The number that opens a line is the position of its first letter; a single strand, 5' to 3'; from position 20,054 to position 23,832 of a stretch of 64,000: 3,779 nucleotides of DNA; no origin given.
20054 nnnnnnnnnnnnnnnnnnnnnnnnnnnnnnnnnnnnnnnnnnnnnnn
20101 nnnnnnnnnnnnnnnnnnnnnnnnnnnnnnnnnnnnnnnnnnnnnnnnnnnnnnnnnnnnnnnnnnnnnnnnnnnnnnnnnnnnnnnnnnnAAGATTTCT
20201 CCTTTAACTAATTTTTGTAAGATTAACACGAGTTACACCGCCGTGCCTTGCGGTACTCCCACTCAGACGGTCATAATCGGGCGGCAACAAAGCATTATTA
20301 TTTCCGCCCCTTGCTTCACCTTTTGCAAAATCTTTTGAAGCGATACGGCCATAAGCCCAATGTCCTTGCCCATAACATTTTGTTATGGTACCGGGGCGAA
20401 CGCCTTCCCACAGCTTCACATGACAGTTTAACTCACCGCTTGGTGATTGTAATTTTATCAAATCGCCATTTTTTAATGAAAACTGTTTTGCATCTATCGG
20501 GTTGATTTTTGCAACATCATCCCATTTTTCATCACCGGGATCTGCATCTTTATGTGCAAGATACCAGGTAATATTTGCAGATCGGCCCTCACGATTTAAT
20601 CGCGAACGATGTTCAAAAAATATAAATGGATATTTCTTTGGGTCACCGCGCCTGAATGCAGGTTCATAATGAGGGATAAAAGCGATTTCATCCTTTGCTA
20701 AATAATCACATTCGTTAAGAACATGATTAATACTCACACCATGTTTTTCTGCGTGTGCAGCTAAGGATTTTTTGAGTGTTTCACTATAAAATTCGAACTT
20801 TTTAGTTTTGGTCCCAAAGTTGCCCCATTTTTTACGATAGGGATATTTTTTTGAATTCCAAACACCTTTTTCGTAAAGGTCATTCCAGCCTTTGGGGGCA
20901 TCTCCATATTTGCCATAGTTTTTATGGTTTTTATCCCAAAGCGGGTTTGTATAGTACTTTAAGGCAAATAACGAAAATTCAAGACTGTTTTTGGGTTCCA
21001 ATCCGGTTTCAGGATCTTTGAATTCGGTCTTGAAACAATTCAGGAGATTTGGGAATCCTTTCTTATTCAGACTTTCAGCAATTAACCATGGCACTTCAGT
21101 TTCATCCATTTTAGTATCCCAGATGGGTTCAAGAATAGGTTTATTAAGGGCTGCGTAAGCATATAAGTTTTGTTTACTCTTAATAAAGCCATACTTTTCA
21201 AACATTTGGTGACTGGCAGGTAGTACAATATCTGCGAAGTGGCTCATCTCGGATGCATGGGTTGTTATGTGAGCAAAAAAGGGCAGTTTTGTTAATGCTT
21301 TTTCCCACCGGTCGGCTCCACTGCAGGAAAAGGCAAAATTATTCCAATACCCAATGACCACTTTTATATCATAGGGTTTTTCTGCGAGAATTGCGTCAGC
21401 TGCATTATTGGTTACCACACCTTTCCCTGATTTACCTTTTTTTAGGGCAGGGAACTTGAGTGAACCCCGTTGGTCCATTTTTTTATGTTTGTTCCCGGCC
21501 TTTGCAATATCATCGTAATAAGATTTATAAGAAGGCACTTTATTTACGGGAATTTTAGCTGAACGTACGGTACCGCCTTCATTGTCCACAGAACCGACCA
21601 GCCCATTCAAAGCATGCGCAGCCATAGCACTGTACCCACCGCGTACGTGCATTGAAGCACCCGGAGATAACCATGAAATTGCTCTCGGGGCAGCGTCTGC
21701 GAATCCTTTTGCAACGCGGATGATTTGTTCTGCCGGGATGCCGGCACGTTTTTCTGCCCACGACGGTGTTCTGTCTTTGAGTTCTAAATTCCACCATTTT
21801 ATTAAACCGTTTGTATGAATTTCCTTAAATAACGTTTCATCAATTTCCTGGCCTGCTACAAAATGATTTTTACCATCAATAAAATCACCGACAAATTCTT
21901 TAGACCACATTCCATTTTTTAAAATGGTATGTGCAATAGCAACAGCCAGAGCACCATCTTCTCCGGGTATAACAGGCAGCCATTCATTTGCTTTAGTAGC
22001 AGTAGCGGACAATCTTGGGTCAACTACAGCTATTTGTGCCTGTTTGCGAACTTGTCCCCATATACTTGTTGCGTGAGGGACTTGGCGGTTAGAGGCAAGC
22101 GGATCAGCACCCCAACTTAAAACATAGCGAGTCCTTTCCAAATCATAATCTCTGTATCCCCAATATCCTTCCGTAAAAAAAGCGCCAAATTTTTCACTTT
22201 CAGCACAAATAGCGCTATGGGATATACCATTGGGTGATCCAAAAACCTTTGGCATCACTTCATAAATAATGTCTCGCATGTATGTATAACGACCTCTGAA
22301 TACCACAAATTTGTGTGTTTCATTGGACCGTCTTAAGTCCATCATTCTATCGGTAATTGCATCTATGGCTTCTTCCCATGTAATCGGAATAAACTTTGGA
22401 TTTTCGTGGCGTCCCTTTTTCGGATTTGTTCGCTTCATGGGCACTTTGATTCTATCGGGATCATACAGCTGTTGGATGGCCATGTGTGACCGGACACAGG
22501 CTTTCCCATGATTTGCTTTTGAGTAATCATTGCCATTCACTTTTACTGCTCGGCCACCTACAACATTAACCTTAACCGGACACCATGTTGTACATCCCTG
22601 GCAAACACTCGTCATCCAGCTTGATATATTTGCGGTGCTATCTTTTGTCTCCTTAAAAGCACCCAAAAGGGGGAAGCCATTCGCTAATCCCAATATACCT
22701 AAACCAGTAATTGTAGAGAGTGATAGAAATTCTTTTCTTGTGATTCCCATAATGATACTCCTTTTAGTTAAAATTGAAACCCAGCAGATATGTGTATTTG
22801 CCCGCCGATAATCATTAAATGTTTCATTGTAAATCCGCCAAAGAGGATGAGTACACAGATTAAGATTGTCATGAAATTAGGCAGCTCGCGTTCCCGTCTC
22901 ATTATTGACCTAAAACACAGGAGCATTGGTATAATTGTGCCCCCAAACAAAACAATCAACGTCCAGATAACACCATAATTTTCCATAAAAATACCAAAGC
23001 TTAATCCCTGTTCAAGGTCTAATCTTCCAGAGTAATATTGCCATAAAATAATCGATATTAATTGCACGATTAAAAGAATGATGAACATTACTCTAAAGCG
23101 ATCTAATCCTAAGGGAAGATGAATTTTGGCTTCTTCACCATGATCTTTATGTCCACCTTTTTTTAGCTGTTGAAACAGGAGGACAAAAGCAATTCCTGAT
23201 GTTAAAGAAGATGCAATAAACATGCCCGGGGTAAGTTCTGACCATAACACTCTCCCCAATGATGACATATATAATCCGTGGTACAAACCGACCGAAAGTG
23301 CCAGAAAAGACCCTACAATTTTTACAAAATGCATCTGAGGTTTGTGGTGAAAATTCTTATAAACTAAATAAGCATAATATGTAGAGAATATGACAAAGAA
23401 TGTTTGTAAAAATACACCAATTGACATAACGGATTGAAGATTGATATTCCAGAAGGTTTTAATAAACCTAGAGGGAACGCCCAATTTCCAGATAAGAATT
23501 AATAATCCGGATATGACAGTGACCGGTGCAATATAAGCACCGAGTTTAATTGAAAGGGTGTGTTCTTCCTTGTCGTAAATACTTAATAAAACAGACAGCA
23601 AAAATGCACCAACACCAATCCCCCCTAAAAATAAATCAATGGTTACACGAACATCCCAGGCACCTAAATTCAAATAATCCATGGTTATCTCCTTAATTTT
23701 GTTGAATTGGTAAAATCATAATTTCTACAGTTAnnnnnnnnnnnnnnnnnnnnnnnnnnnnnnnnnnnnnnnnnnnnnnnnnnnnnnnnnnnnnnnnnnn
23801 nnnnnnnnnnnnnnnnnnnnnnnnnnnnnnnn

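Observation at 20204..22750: Molybdoenzyme catalytic subunit carries the ArrA (respiratory arsenate reductase) active-site pattern rather than a generic polysulfide-reductase one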

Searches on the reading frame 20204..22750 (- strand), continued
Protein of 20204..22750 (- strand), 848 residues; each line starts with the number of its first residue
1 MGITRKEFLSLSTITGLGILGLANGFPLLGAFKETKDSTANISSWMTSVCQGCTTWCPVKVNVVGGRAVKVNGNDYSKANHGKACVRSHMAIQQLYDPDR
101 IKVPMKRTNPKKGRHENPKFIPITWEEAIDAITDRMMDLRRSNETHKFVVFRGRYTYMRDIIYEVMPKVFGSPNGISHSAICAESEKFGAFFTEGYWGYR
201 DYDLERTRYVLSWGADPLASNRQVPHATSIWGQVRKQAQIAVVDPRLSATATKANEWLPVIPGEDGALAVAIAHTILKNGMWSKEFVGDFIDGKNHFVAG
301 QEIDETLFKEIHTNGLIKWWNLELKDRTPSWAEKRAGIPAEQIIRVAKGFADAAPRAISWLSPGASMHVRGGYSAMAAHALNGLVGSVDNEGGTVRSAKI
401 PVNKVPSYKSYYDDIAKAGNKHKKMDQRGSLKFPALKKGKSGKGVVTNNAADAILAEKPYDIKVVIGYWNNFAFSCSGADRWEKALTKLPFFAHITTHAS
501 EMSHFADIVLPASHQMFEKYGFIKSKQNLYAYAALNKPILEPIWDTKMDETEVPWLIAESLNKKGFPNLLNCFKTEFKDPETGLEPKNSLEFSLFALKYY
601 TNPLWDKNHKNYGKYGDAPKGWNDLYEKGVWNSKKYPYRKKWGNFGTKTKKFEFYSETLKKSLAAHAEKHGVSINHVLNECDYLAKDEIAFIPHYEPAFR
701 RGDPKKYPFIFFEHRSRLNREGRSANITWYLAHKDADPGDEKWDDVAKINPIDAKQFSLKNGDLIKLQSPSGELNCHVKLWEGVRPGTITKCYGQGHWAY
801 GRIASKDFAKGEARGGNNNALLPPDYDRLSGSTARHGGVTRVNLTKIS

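Call 83: find_encoding_contigs(protein=P0006, flank=10000, max_places=1)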
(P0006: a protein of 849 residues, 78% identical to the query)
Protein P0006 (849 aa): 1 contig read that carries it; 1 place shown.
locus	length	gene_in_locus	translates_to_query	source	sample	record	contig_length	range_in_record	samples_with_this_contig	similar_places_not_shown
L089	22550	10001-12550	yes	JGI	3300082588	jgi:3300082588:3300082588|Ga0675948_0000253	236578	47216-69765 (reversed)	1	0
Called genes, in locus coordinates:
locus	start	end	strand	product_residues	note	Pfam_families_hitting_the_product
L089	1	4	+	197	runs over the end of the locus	PF00440:TetR_N, PF08359:TetR_C_4 (weak)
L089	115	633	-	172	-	PF13302:Acetyltransf_3, PF13420:Acetyltransf_4, PF00583:Acetyltransf_1 (weak)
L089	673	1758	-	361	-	PF01758:SBF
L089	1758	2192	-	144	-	PF01451:LMWPc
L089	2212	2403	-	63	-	-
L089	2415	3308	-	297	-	PF01545:Cation_efflux, PF16916:ZT_dimer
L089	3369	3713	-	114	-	PF12840:HTH_20, PF01022:HTH_5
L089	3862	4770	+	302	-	PF12974:Phosphonate-bd, PF09084:NMT1 (weak), PF12727:PBP_like (weak)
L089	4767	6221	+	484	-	PF14501:HATPase_c_5 (faint), PF00672:HAMP (weak), PF00512:HisKA, PF02518:HATPase_c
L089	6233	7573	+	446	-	PF00072:Response_reg, PF00158:Sigma54_activat, PF14532:Sigma54_activ_2, PF00004:AAA (weak), PF07728:AAA_5 (weak), PF25601:AAA_lid_14, PF02954:HTH_8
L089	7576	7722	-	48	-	-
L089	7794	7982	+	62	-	PF02416:TatA_B_E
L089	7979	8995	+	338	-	PF07396:Porin_O_P (faint)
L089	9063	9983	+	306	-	PF03916:NrfD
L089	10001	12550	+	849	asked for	PF04879:Molybdop_Fe4S4, PF00384:Molybdopterin, PF01568:Molydop_binding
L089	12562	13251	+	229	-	PF13237:Fer4_10 (weak), PF13247:Fer4_11, PF12838:Fer4_7, PF13187:Fer4_9 (weak), PF25160:LdpA_Fe-S-bd (weak), PF00037:Fer4, PF12797:Fer4_2 (weak), PF12837:Fer4_6, +2 more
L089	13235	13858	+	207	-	PF02613:Nitrate_red_del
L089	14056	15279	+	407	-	PF00999:Na_H_Exchanger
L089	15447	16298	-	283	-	-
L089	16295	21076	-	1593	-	PF00501:AMP-binding, PF23562:AMP-binding_C_3, PF00583:Acetyltransf_1 (weak)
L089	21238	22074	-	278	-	PF24016:DUF7330 (faint), PF13349:DUF4097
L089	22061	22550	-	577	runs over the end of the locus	-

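Call 84: find_encoding_contigs(protein=P0004, flank=10000, max_places=1)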
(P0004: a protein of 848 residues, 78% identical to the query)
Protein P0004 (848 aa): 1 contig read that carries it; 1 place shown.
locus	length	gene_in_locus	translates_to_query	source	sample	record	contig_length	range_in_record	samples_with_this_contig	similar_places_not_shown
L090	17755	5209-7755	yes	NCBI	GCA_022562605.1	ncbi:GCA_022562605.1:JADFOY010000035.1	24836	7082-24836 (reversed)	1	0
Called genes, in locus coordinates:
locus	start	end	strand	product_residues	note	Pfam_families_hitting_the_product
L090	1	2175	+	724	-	PF00384:Molybdopterin, PF01568:Molydop_binding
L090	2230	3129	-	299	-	PF00126:HTH_1, PF03466:LysR_substrate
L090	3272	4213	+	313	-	-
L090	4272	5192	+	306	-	PF03916:NrfD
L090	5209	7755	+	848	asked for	PF04879:Molybdop_Fe4S4, PF00384:Molybdopterin, PF01568:Molydop_binding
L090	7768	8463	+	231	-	PF13237:Fer4_10 (weak), PF13247:Fer4_11, PF12838:Fer4_7 (weak), PF13187:Fer4_9 (weak), PF00037:Fer4, PF12797:Fer4_2 (weak), PF12837:Fer4_6 (weak), PF13247:Fer4_11 (weak)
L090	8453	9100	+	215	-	PF02613:Nitrate_red_del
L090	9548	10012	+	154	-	PF02082:Rrf2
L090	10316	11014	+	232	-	PF04405:ScdA_N, PF01814:Hemerythrin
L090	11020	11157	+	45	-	-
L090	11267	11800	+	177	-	PF01814:Hemerythrin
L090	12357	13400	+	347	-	PF04055:Radical_SAM, PF13353:Fer4_12 (weak), PF06463:Mob_synth_C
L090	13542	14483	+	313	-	PF01967:MoaC, PF00994:MoCF_biosynth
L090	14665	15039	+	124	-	PF13366:PDDEXK_3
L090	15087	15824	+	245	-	PF01925:TauE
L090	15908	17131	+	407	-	PF03453:MoeA_N, PF00994:MoCF_biosynth, PF03454:MoeA_C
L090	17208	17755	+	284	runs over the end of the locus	PF00899:ThiF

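Call 86: search_protein_representatives(protein=window:20204-22750:-)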
Query: 848 residues. Proteins with E-value up to 0.001 (for the whole library): 8355; up to 1e-10: 3689; up to 1e-30: 633. The best 150 are listed.
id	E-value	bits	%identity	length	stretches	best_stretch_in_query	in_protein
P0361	0.0e+00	1116.6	57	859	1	42-844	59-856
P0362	1.7e-285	965.7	54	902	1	39-846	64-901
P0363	1.7e-250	849.9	49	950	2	3-668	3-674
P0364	1.8e-240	816.8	47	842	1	46-847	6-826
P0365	2.4e-236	803.1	45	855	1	21-847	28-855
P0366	1.1e-227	774.5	44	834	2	251-845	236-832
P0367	1.0e-223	761.3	46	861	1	32-842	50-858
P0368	7.2e-223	758.5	50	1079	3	3-411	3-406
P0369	2.1e-215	733.9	44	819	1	4-836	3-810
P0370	9.6e-212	721.7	47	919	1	4-844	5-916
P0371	6.8e-190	649.4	60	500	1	3-467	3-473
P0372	1.7e-173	595.2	57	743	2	105-403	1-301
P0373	4.6e-162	557.3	42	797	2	4-549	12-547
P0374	1.4e-161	555.8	42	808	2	30-558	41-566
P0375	2.3e-154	531.8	46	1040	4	129-416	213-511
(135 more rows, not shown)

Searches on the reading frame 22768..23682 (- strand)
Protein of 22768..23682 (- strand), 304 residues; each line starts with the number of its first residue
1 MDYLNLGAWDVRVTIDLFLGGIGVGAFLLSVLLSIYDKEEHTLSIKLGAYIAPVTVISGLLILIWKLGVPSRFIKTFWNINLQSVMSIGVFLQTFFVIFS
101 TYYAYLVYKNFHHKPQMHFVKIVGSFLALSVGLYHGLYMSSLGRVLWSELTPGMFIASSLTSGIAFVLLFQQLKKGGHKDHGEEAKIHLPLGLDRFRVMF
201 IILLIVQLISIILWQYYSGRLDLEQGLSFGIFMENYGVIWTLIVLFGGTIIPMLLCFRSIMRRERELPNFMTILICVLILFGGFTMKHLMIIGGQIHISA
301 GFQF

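Call 5: search_protein_families(library=ncbifam, proteins=[window:22768-23682:-], max_evalue=0.001)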
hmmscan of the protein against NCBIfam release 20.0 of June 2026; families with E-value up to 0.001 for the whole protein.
window:22768-23682:- (304 aa): 2 families
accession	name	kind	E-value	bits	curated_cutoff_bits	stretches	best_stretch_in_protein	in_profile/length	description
TIGR03148.1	cyt_nit_nrfD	equivalog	2.5e-21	76.3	347.6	1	8-298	9-315/316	cytochrome c nitrite reductase subunit NrfD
NF041784.1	mnquin_red_QrcD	equivalog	1.2e-06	28.1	570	1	9-286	55-352/408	menaquinone reductase integral membrane subunit QrcD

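Call 6: search_protein_families(library=pfam, proteins=[window:22768-23682:-], max_evalue=0.001)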
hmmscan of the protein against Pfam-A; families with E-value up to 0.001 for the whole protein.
window:22768-23682:- (304 aa): 1 family
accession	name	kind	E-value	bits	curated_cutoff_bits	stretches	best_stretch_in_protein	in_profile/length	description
PF03916.19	NrfD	-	2.2e-30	106.8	25.8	1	8-298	10-312/313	Polysulphide reductase, NrfD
